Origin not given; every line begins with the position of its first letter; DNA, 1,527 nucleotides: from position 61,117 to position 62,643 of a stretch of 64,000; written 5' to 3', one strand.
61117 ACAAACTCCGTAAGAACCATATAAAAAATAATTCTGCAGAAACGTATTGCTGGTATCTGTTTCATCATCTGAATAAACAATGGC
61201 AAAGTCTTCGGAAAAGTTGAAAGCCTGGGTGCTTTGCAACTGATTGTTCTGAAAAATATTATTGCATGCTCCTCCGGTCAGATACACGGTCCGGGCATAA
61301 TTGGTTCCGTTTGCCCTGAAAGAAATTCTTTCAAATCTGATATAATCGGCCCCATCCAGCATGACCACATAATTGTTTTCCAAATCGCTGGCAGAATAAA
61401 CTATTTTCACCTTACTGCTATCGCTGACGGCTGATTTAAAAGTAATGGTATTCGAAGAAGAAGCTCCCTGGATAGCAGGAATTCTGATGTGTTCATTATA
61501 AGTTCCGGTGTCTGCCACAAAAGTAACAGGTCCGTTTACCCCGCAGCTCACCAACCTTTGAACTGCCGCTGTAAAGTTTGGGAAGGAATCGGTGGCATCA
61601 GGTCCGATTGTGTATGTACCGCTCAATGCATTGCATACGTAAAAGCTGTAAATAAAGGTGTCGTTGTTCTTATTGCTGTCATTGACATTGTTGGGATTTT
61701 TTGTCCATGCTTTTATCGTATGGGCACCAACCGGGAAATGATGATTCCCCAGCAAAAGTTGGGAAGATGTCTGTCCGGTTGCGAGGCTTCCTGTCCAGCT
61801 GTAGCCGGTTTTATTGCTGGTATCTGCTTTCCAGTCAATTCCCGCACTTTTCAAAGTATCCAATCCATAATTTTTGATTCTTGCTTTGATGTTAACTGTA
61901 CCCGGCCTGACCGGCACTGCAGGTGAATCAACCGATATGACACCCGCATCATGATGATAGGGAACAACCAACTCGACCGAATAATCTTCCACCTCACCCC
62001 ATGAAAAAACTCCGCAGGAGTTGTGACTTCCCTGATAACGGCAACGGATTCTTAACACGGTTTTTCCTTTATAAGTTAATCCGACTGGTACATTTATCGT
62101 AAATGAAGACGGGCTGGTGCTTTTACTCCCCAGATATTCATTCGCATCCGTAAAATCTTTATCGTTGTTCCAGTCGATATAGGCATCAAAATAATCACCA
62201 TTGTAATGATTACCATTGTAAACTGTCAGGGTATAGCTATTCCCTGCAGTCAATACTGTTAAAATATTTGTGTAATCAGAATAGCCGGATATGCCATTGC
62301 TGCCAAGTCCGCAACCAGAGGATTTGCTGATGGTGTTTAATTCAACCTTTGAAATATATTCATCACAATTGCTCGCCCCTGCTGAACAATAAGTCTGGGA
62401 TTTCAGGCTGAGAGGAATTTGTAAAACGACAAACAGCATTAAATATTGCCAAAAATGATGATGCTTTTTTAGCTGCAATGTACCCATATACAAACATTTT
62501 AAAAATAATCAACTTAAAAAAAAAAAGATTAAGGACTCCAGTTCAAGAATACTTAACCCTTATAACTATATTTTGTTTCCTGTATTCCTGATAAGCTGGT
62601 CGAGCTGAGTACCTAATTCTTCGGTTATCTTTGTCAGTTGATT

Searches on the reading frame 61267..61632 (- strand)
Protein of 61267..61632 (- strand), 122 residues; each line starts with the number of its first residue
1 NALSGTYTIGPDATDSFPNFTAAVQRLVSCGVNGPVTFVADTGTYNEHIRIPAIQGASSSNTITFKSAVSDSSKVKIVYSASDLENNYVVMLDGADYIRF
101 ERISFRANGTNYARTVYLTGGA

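Call 57: search_protein_families(library=pfam, proteins=[window:61267-61632:-], max_evalue=1)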
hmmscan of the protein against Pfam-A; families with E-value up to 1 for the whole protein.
seq(122 aa): 3 families
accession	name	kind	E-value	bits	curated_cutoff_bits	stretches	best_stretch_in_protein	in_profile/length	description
PF04454.18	Linocin_M18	-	0.018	14.7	24.3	1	9-96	142-223/253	Encapsulating protein for peroxidase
PF09136.16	Glucodextran_B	-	0.045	14.1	27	1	25-76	28-74/83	Glucodextranase, domain B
PF03519.19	Invas_SpaK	-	0.21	12.2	25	1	51-106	23-75/78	Invasion protein B family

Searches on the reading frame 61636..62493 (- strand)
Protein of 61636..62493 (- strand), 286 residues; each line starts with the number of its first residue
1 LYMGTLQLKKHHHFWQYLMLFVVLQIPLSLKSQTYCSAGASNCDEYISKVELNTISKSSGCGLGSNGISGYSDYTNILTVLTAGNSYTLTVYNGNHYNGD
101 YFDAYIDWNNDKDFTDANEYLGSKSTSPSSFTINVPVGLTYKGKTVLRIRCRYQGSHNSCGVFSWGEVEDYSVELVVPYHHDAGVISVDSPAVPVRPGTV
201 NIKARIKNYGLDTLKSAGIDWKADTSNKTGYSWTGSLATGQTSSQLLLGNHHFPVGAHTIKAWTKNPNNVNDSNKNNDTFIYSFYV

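Call 16: search_protein_families(library=pfam, proteins=[window:61636-62493:-], max_evalue=0.01)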
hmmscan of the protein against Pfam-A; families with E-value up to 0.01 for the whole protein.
window:61636-62493:- (286 aa): 2 families
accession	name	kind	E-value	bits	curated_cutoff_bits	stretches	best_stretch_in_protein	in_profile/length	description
PF20009.4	GEVED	-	1.7e-15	58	24.4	1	101-173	1-77/78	GEVED domain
PF07705.17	CARDB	-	0.00064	20.3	22.7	1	190-280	11-99/101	CARDB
